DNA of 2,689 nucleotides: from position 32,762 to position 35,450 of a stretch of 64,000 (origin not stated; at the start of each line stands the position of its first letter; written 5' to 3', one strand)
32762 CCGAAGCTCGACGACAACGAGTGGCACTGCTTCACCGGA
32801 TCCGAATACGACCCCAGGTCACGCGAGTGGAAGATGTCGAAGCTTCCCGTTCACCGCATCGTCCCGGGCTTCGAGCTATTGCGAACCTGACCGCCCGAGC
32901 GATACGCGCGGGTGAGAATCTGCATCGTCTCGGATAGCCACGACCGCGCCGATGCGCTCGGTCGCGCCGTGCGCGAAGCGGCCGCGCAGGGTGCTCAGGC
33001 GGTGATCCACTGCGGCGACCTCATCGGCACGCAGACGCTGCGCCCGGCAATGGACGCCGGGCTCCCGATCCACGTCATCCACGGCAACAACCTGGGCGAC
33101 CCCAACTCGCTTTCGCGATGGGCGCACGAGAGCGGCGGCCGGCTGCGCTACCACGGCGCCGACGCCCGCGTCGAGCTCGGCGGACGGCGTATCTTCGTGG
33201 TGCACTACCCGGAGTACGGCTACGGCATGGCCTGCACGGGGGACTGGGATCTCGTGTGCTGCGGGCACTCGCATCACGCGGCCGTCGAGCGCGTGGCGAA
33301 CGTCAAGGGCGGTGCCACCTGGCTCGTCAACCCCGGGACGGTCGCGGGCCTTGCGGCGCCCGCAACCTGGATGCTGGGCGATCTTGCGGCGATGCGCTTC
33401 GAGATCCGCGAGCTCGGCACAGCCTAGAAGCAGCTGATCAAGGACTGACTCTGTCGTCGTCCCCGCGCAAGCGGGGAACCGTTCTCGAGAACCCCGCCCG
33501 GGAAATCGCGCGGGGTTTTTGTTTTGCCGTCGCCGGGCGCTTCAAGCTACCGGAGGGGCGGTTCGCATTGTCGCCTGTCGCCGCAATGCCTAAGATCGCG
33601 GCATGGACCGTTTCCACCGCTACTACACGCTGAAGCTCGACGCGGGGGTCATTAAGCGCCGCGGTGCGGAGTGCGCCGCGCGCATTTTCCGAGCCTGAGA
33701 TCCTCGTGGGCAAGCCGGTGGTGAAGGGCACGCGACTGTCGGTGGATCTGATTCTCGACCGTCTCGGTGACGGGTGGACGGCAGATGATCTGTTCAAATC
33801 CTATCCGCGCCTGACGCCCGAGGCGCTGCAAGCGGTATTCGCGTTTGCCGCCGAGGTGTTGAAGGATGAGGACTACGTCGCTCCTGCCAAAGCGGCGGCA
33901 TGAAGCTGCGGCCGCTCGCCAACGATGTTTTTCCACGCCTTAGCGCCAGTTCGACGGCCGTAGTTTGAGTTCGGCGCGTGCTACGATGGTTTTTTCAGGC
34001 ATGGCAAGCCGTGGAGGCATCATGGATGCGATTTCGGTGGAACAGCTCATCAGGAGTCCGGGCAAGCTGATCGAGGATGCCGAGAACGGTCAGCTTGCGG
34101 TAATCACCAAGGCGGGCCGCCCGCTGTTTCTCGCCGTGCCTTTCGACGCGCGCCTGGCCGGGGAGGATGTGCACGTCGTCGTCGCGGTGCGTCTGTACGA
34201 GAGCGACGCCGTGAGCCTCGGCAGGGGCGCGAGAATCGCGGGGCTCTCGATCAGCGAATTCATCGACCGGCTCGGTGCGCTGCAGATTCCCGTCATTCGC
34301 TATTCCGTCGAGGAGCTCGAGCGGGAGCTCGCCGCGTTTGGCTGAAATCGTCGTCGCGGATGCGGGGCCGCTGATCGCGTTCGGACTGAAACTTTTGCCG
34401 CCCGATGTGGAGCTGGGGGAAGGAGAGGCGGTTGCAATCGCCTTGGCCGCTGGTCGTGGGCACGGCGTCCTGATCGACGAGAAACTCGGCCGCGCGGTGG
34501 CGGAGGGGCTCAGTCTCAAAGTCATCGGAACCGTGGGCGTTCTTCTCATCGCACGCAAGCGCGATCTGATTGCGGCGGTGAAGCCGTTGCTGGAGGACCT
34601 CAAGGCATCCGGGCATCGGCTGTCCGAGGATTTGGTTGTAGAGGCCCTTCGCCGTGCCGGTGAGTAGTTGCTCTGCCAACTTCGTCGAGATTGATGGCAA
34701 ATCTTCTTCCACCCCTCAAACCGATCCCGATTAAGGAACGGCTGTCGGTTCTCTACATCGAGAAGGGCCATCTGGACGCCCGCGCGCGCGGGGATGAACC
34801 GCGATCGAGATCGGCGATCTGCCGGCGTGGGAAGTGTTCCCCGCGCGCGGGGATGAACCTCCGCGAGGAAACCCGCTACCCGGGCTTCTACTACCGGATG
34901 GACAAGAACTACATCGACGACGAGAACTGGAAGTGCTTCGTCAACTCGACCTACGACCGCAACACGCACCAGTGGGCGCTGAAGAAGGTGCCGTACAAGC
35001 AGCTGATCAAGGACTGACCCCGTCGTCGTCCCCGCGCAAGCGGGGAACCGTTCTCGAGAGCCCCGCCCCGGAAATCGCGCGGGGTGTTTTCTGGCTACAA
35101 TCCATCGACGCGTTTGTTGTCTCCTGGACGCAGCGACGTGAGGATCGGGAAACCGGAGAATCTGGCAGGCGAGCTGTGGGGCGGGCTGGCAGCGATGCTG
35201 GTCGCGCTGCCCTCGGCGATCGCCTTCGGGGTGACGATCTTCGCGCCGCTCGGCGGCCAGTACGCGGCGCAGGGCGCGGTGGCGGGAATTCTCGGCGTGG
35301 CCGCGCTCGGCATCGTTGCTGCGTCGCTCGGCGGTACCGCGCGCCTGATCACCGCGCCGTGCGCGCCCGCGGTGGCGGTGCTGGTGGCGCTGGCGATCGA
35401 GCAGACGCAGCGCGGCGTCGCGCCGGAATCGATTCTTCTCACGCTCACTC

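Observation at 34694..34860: Fossil type I-E CRISPR-Cas locus: cas1 codons 1-28 fused directly to a truncated repeat, one spacer and a degenerate terminal repeat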

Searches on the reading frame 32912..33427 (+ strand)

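Call 8: search_protein_families(library=pfam, proteins=[window:32912-33427:+], max_evalue=0.1)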
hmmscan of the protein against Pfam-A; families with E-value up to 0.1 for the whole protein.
window:32912-33427:+ (171 aa): 2 families
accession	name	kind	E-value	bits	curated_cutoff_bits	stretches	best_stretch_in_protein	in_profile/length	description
PF12850.12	Metallophos_2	-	2.1e-28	99.7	27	1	1-157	1-150/154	Calcineurin-like phosphoesterase superfamily domain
PF00149.33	Metallophos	-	2e-08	35.3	21.5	1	1-99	1-156/191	Calcineurin-like phosphoesterase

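Call 9: search_protein_families(library=ncbifam, proteins=[window:32912-33427:+], max_evalue=10)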
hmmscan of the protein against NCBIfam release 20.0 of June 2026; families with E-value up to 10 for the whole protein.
window:32912-33427:+ (171 aa): 4 families
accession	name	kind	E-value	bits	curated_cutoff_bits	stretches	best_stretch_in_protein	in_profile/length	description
TIGR00040.1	yfcE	subfamily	2.1e-15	57.1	56.25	1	1-151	1-141/158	YfcE family phosphodiesterase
NF006988.0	PRK09453.1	equivalog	2.3e-07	30.8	117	2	1-38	1-38/183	phosphodiesterase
TIGR01430.1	aden_deam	equivalog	0.16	10.9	216.55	1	18-69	175-226/323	adenosine deaminase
NF041030.1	Mre11_Halo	equivalog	0.28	10.3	550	1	10-39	24-53/361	DNA double-strand break repair protein Mre11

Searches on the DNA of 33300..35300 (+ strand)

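Call 45: search_dna_similar(query=window:34802-34833:+, collection=phages, mode=distant, max_evalue=10, max_rows=10)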
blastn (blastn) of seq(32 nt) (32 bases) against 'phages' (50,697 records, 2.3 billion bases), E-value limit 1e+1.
Records with a match: 49; places in all: 49; records where one place covers at least 80% of the query: 0.
Best place of each record, by identity: >=99% 3; 95-99% 42; 90-95% 3; 80-90% 1.
By first word of the organism name: Mycobacterium 22; Gordonia 20; Microbacterium 2; Ralstonia 2; Escherichia 2; Curtobacterium 1.
By host as written in the record: Mycobacterium smegmatis mc2 155 15; Gordonia terrae 3612 12; Mycobacterium smegmatis mc#155 5; Gordonia rubripertincta NRRL B-16540 3; Gordonia terrae CAG3 3; Microbacterium foliorum NRRL B-24224 2; Gordonia terrae strain CON34 2; Ralstonia solanacearum 2; and 4 more.
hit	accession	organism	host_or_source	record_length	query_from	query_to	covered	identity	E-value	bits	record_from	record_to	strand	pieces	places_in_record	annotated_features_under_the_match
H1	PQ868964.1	Curtobacterium phage Kithara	Curtobacterium flaccumfaciens NRRL ...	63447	4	28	78%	88.0%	3e+0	33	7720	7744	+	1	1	19: ParB-N-terminal-like domain protein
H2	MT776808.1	Gordonia phage Feastonyeet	Gordonia rubripertincta NRRL B-16540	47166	5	26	69%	95.5%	3e-1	37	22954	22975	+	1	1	27: hypothetical protein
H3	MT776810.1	Gordonia phage BigChungus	Gordonia rubripertincta NRRL B-16540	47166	5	26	69%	95.5%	3e-1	37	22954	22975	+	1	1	27: hypothetical protein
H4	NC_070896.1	Gordonia phage BigChungus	Gordonia rubripertincta NRRL B-16540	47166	5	26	69%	95.5%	3e-1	37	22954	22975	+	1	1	27: tail protein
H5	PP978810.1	Microbacterium phage Htur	Microbacterium foliorum NRRL B-24224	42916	2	24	72%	91.3%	9e-1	34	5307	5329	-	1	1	5: VIP2-like ADP-ribosyltransferase toxin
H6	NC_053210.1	Gordonia phage Dexdert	Gordonia terrae 3612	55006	4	25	69%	91.7%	3e+0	33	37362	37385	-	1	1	43: hypothetical protein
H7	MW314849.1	Gordonia phage Dexdert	Gordonia terrae 3612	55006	4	25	69%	91.7%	3e+0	33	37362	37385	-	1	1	43: hypothetical protein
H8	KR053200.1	Gordonia phage GTE6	Gordonia terrae strain CON34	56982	1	20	63%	95.0%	3e+0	33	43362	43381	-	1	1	hypothetical protein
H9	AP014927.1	Ralstonia phage RSF1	Ralstonia solanacearum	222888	10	29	63%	95.0%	3e+0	33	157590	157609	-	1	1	putative tail fiber protein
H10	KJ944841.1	Mycobacterium phage Cheetobro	Mycobacterium smegmatis mc2 155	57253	11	30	63%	95.0%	3e+0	33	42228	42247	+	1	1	67: hypothetical protein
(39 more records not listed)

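Call 46: search_dna_similar(query=window:34802-34833:+, collection=plasmids, mode=distant, max_evalue=10, max_rows=10)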
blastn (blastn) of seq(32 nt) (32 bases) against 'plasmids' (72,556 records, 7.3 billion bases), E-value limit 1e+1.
Records with a match: 562; places in all: 664; records where one place covers at least 80% of the query: 22.
Best place of each record, by identity: >=99% 232; 95-99% 104; 90-95% 165; 80-90% 61.
By first word of the organism name: Ralstonia 121; Rhizobium 120; Burkholderia 68; Sinorhizobium 36; Streptomyces 28; Ensifer 11; Cereibacter 10; Escherichia 9; Paracoccus 7; Rhodococcus 7; and 68 more.
By predicted mobility (MOB-suite, as given by PLSDB): non-mobilizable 313; mobilizable 177; conjugative 72.
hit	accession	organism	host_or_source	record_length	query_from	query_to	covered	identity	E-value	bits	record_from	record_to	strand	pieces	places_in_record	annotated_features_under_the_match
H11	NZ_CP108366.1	Streptomyces sp. NBC_01340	-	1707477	2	32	97%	90.3%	6e-2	40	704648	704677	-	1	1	none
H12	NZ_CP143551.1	Burkholderia multivorans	Homo sapiens,bronchoalveolar lavage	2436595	1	30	94%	90.0%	6e-2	39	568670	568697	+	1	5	none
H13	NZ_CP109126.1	Streptomyces anulatus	-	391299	1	31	97%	84.4%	9e+0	33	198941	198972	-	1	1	SDR family NAD(P)-dependent oxidoreductase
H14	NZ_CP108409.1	Kitasatospora sp. NBC_01300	-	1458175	1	29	91%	90.0%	2e-1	38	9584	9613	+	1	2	record has no annotation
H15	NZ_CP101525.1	Burkholderia arboris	mixed culture,soil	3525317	1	30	94%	86.7%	3e+0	35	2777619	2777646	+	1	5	none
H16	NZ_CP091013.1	Burkholderia cenocepacia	-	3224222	1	30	94%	86.7%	3e+0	35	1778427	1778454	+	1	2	none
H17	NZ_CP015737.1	Shinella sp. HZN7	-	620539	1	29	91%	86.7%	3e+0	34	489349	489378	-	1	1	MurR/RpiR family transcriptional regulator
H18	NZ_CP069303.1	Shinella sp. PSBB067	monoisolate,Minnesota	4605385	1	29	91%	86.7%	3e+0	34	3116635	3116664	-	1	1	none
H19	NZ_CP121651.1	Bradyrhizobium sp. CB82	Stylosanthes guianensis,cell culture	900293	5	32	88%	89.3%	3e+0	35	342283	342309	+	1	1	CaiB/BaiF CoA-transferase family protein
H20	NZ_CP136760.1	Palleronia sp. LCG004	cell culture,Intertidal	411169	1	29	91%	86.2%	7e-1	36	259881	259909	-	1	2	sodium:solute symporter family protein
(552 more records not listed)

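Call 72: search_rna_families(source=window, start=33300, end=35300, threshold=evalue, max_evalue=1, show_alignments=3)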
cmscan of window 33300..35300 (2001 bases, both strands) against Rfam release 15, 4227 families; matches with E-value up to 1: 3.
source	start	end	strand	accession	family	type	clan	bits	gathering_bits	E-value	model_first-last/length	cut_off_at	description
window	33460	33523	+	RF02837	anti-hemB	Gene; sRNA;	-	16.7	49.5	0.91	1-81/81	no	Burkholderia RNA 7 (anti-hemB)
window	33490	33552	-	RF01683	P6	Gene; sRNA;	-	16.4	50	0.11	1-510/510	no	Pseudomonas sRNA P6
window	34249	34298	-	RF01138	sR23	Gene; snRNA; snoRNA; CD-box;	-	16.3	45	0.44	1-54/54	no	Small nucleolar RNA sR23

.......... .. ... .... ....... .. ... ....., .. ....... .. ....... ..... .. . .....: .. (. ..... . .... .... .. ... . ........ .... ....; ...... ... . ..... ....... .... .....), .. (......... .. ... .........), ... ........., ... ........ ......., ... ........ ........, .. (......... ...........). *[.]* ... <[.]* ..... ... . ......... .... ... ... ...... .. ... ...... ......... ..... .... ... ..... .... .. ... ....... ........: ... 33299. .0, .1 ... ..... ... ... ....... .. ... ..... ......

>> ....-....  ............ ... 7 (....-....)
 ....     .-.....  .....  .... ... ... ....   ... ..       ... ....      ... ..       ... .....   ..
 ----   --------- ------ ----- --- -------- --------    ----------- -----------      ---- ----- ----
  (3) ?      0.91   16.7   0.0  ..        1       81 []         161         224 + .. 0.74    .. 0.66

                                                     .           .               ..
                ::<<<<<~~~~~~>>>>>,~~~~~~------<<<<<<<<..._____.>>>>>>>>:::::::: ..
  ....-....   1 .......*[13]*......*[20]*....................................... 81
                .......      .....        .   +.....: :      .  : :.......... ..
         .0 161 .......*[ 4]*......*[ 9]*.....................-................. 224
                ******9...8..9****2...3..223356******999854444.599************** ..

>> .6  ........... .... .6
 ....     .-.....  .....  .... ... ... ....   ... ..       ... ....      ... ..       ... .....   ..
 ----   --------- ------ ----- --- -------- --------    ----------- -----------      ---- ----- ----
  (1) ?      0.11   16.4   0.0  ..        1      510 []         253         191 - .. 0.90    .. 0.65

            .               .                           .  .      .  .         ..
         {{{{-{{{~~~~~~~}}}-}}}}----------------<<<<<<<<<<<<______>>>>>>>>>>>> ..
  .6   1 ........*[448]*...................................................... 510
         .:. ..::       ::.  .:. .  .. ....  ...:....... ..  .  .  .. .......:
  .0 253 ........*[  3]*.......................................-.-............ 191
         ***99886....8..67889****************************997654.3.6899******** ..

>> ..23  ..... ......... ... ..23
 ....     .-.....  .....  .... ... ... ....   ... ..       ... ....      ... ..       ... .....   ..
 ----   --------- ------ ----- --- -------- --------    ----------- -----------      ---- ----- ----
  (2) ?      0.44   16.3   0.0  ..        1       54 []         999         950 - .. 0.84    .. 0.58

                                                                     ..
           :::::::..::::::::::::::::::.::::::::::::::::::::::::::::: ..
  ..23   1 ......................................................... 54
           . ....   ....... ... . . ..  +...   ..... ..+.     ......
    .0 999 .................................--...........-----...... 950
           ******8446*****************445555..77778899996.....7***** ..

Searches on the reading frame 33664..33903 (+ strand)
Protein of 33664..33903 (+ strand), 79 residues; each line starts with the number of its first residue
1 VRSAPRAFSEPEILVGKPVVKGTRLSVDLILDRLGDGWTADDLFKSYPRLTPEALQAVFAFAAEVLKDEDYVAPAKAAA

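Call 8: search_protein_families(library=pfam, proteins=[window:33664-33903:+], max_evalue=0.1)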
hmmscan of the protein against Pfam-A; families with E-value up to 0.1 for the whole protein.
window:33664-33903:+ (79 aa): 1 family
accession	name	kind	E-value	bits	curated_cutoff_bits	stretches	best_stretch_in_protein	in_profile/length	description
PF04255.20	DUF433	-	1.7e-18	66.6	23.6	1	10-62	4-56/56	Protein of unknown function (DUF433)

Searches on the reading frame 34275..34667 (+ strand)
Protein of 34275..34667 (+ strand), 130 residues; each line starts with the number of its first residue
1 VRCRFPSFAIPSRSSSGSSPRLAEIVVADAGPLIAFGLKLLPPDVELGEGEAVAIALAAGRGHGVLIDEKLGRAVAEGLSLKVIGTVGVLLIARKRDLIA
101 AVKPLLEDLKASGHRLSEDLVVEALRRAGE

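Call 8: search_protein_families(library=pfam, proteins=[window:34275-34667:+], max_evalue=0.1)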
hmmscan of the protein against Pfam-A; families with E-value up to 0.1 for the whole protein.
window:34275-34667:+ (130 aa): 1 family
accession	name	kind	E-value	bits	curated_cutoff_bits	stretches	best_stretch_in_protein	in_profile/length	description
PF11848.13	DUF3368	-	8.8e-13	48.4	27.3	1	83-128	1-46/46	Domain of unknown function (DUF3368)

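Call 9: search_protein_families(library=ncbifam, proteins=[window:34275-34667:+], max_evalue=10)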
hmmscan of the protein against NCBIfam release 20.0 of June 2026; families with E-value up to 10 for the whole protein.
window:34275-34667:+ (130 aa): 0 families

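Call 11: find_encoding_contigs(protein=window:34275-34667:+, flank=10000, max_places=10)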
Protein window:34275-34667:+ (130 aa): no gene with exactly this product is on record in the collection.

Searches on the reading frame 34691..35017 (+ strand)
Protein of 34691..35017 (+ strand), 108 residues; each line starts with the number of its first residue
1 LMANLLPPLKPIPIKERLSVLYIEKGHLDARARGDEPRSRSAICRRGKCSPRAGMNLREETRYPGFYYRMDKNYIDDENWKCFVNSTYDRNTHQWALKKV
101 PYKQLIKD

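Call 8: search_protein_families(library=pfam, proteins=[window:34691-35017:+], max_evalue=0.1)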
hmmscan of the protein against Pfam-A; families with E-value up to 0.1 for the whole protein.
window:34691-35017:+ (108 aa): 1 family
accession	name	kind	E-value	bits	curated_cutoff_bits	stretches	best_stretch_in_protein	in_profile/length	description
PF22745.1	Nlig-Ia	-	0.099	13.7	27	0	66-102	19-56/92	DNA ligase-like, N-terminal NAD+-binding domain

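Call 9: search_protein_families(library=ncbifam, proteins=[window:34691-35017:+], max_evalue=10)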
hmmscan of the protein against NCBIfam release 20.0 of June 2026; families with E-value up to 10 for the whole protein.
window:34691-35017:+ (108 aa): 3 families
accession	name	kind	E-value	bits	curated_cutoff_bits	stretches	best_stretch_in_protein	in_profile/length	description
TIGR02061.1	aprA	equivalog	1.4e-17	63.4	641.75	1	55-106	565-616/616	adenylyl-sulfate reductase subunit alpha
NF005331.0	PRK06854.1-2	equivalog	7.6e-06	24.6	557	1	55-105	507-557/563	adenylyl-sulfate reductase subunit alpha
NF006131.0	PRK08275.1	equivalog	0.044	12.1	587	1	57-99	508-550/577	fumarate reductase/succinate dehydrogenase flavoprotein subunit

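Call 10: find_encoding_contigs(protein=window:34694-35017:+, flank=10000, max_places=10)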
Protein window:34694-35017:+ (107 aa): 23 contigs read that carry it; 10 places shown.
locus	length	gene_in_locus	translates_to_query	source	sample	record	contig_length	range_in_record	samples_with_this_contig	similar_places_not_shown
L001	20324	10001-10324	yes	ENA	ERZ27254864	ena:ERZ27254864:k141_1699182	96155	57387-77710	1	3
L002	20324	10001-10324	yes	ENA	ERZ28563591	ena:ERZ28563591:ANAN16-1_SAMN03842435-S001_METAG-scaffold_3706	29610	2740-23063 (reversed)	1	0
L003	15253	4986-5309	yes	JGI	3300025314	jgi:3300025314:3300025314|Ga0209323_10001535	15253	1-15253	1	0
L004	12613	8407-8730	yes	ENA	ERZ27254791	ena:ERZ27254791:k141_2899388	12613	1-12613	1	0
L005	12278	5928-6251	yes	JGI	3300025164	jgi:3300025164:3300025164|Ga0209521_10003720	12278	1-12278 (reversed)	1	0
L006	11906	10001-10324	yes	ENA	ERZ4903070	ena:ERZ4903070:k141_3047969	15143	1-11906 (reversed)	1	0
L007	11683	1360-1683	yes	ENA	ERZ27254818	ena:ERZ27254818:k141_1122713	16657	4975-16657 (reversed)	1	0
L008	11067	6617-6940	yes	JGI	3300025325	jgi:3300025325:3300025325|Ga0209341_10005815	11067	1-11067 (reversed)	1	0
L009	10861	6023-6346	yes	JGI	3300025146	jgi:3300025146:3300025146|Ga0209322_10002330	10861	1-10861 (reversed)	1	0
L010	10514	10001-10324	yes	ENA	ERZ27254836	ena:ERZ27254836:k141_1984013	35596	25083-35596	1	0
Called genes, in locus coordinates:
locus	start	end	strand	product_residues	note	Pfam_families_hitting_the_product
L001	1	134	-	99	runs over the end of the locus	PF08770:SoxZ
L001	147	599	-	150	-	PF13501:SoxY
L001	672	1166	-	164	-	PF01967:MoaC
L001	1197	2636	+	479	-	PF01435:Peptidase_M48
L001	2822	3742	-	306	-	PF20229:ChrB_N, PF09828:ChrB_C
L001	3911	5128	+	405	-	PF14306:PUA_2, PF01747:ATP-sulfurylase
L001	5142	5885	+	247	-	-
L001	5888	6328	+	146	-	PF00037:Fer4 (weak), PF12797:Fer4_2 (faint), PF12837:Fer4_6 (faint), PF13237:Fer4_10 (weak), PF12798:Fer4_3 (faint), PF12838:Fer4_7, PF13187:Fer4_9 (weak), PF12139:APS-reductase_C, +2 more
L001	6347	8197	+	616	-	PF00890:FAD_binding_2, PF02910:Succ_DH_flav_C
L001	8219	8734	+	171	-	PF00149:Metallophos (weak), PF12850:Metallophos_2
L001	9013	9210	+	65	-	PF04255:DUF433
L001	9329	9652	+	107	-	PF03683:UPF0175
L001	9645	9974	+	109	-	PF11848:DUF3368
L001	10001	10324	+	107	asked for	-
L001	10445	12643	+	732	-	PF00916:Sulfate_transp, PF16983:MFS_MOT1 (weak), PF01740:STAS, PF00027:cNMP_binding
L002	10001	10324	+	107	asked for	-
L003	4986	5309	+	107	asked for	-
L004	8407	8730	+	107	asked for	-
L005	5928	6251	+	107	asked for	-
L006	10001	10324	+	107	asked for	-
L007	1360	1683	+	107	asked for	-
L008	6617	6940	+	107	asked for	-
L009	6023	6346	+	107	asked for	-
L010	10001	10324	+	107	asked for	-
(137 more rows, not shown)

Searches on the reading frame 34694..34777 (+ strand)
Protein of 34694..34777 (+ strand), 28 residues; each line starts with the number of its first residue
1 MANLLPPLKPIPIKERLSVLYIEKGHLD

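Call 9: search_protein_families(library=ncbifam, proteins=[window:34694-34777:+], max_evalue=10)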
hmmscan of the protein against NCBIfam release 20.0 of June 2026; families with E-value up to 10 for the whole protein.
seq(28 aa): 1 family
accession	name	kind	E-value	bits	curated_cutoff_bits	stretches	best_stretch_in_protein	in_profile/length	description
TIGR03638.1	cas1_ECOLI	exception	0.2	10.9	215.6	1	9-28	2-22/269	type I-E CRISPR-associated endonuclease Cas1e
